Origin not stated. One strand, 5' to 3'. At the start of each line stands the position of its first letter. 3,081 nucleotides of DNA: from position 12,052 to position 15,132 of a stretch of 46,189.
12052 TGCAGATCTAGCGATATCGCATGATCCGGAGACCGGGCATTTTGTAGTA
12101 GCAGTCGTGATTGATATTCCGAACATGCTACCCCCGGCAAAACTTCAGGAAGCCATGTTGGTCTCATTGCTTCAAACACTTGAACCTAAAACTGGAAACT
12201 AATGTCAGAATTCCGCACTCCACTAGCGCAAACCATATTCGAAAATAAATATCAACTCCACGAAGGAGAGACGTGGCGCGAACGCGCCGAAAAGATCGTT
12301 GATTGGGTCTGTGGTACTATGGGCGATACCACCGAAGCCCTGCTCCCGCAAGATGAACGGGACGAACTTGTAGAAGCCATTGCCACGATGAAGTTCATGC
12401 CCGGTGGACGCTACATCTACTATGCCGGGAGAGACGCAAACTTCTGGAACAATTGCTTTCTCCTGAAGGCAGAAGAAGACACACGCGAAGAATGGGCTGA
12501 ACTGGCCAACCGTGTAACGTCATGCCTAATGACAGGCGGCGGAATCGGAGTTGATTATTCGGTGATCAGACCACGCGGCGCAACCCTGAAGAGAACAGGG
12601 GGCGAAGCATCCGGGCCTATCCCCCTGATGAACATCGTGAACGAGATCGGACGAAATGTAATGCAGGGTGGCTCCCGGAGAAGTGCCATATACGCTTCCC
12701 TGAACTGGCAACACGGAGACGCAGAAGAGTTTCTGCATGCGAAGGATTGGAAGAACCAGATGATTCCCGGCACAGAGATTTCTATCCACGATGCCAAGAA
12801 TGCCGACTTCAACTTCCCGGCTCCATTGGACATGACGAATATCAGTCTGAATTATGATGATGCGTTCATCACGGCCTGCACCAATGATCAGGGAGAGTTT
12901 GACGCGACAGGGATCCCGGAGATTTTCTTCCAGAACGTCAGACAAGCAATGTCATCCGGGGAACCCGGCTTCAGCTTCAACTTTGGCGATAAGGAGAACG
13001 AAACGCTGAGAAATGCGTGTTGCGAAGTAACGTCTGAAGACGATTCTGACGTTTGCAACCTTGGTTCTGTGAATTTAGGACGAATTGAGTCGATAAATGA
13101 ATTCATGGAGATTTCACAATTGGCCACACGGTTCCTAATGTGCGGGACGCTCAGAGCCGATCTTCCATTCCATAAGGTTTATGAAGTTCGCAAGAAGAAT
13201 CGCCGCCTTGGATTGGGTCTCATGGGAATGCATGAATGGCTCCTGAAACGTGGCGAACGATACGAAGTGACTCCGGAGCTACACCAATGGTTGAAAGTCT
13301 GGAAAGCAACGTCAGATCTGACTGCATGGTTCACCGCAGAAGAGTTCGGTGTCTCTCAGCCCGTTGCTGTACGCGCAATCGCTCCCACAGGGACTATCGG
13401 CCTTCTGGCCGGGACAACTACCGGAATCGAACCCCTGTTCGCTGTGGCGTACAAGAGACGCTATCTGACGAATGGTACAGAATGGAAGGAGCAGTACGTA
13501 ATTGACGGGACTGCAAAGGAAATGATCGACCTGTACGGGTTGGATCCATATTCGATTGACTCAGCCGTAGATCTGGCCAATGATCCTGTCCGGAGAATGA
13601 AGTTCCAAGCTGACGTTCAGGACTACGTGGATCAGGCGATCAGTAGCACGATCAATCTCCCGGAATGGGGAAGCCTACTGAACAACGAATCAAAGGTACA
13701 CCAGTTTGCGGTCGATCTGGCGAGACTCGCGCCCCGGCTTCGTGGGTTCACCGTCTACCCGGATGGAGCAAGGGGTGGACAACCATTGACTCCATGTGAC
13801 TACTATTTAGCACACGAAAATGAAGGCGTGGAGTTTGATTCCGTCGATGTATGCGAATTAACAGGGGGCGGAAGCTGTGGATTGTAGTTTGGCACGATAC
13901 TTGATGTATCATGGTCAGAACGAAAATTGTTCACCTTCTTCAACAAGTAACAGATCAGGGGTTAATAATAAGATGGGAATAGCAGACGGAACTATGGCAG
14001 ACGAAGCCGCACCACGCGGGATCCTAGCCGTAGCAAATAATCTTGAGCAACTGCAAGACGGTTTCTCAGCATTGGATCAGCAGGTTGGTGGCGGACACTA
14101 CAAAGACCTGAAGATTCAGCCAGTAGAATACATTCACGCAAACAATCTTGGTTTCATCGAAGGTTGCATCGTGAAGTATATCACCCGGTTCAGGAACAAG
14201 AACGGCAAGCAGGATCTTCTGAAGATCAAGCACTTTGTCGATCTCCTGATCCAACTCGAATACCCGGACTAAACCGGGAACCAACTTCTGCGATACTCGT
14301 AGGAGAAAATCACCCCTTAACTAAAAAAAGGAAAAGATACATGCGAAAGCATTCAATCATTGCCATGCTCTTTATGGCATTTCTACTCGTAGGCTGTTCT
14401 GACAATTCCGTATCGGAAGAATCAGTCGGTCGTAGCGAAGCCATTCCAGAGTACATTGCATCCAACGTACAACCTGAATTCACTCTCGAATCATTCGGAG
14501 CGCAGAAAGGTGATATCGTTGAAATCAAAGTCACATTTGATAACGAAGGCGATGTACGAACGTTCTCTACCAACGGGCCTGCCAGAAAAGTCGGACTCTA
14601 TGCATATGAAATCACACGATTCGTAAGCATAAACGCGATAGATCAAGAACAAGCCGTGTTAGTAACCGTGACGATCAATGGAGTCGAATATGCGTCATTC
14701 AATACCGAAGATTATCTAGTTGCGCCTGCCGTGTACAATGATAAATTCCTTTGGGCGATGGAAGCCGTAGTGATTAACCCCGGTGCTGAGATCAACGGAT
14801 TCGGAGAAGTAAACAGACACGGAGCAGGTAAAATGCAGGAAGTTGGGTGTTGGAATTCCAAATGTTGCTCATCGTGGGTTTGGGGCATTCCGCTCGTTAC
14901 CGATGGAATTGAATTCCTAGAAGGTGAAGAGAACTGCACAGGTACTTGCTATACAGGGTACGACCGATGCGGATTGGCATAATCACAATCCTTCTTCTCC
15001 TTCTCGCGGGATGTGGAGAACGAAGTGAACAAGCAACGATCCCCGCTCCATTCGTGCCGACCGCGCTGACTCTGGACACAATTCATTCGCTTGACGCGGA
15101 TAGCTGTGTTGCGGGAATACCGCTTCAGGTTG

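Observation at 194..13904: Textbook sigma-54 (-24 TGGCAC / -12 TTGC) promoter motif in front of almost every rightward replication-arm transcription unit, with no activator encoded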

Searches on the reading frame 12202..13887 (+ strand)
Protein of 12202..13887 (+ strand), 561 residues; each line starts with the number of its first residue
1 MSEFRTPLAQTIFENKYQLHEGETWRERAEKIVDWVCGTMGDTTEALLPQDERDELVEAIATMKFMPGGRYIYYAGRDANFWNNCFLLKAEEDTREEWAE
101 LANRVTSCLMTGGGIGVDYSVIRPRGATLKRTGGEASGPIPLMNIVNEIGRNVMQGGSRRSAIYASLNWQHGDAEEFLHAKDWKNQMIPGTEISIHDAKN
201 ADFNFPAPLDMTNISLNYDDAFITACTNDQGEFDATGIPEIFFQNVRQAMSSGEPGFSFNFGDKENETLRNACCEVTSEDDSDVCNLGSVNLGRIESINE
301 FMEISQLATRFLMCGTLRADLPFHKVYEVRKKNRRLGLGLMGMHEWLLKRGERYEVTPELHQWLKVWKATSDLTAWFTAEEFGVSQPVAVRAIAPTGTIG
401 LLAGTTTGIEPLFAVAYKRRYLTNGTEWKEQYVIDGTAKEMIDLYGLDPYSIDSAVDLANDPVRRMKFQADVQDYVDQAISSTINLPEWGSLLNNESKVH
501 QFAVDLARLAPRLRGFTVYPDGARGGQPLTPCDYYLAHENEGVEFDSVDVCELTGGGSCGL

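Call 8: search_protein_families(library=pfam, proteins=[window:12202-13887:+], max_evalue=0.01)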
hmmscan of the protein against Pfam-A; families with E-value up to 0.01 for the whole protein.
window:12202-13887:+ (561 aa): 3 families
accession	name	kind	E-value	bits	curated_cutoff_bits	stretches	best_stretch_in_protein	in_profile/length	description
PF02867.20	Ribonuc_red_lgC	-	2.7e-50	171.9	23.9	3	84-222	2-121/523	Ribonucleotide reductase, barrel domain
PF21995.1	RNR-II_ins_dom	-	1.8e-05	25.4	27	1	115-150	69-104/107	B12-dependent ribonucleotide reductase, insertion domain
PF00317.26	Ribonuc_red_lgN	-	0.0022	18.5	28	1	4-78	2-75/77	Ribonucleotide reductase, all-alpha domain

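Call 62: find_related_loci(query=window:12202-13887:+, collection=genome_contigs, flank=1000)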
Query window:12202-13887:+ (561 aa) in genome_contigs; peptide patterns used: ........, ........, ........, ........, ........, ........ (x = any residue, [..] = any of these).
22 stretches matched a pattern; 6 encode a relative of the query (tblastn E <= 1e-3); 6 distinct loci.
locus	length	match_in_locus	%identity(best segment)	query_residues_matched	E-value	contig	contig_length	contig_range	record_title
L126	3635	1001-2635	63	1-561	0e+0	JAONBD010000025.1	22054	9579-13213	Candidatus Kapaibacterium sp. isolate AH-545-I02 AH-545-I02_NODE_25, whole genome shotgun sequence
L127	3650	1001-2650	59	4-561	0e+0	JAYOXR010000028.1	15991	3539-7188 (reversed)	MAG: Candidatus Nitrosopumilus brisbanensis isolate 139563_S164_maxbin_bins.tsv.144 NODE_3684_length_15991_cov_110.87449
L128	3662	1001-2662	59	2-561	0e+0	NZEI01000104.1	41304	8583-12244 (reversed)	MAG: Gammaproteobacteria bacterium isolate ARS1012 28257, whole genome shotgun sequence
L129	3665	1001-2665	53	4-561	0e+0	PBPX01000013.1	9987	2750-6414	MAG: Actinomycetota bacterium isolate RS345 4389, whole genome shotgun sequence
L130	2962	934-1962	61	42-390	6e-144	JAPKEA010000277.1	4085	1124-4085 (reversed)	MAG: Planktomarina sp. isolate ANT-104 NODE_6482_length_4085_cov_6.342680, whole genome shotgun sequence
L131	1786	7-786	54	300-561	4e-88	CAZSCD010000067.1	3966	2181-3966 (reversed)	MAG TPA_asm: uncultured Dehalococcoidia bacterium isolate SRP092796_co2_510 genome assembly, contig: k141_2783380, whole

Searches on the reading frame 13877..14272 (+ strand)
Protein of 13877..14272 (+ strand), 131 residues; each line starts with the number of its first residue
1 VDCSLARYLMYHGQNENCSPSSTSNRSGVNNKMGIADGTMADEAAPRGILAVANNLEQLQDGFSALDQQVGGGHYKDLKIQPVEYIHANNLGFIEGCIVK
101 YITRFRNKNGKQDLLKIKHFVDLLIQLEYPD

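Call 15: search_protein_families(library=pfam, proteins=[window:13877-14272:+], max_evalue=0.01)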
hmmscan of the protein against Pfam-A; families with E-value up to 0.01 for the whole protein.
window:13877-14272:+ (131 aa): 1 family
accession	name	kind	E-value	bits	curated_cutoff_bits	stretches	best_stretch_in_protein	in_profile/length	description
PF11753.13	DUF3310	-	2.6e-09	37.5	24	1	73-122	5-60/60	Protein of unknwon function (DUF3310)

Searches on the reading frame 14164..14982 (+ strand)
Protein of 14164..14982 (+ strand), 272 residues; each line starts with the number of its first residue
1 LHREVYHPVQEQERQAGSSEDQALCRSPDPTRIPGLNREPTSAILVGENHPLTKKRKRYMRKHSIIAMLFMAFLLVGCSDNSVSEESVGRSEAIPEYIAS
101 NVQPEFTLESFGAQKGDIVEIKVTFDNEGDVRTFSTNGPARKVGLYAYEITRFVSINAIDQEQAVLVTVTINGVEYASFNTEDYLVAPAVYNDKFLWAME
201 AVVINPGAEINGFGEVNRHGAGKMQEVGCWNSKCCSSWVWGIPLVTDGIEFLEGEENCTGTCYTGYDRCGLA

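Call 8: search_protein_families(library=pfam, proteins=[window:14164-14982:+], max_evalue=0.01)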
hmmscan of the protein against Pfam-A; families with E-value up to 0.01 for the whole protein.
window:14164-14982:+ (272 aa): 0 families

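Call 16: search_protein_families(library=phrogs, proteins=[window:14164-14982:+], max_evalue=0.001)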
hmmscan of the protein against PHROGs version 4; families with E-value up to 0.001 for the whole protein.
window:14164-14982:+ (272 aa): 0 families

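Call 52: search_solved_structures(query=window:14164-14982:+, max_evalue=1)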
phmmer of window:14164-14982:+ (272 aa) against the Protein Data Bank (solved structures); distinct sequences matched with E-value up to 1: 0.

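Call 77: find_homologous_proteins(query=window:14164-14982:+, max_evalue=0.001)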
Query window:14164-14982:+ (272 aa): 1 proteins with E <= 0.001 among 224 candidates.
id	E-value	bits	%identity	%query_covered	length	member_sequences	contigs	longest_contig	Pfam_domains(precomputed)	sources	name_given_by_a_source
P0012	6.6e-135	467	100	75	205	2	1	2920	-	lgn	-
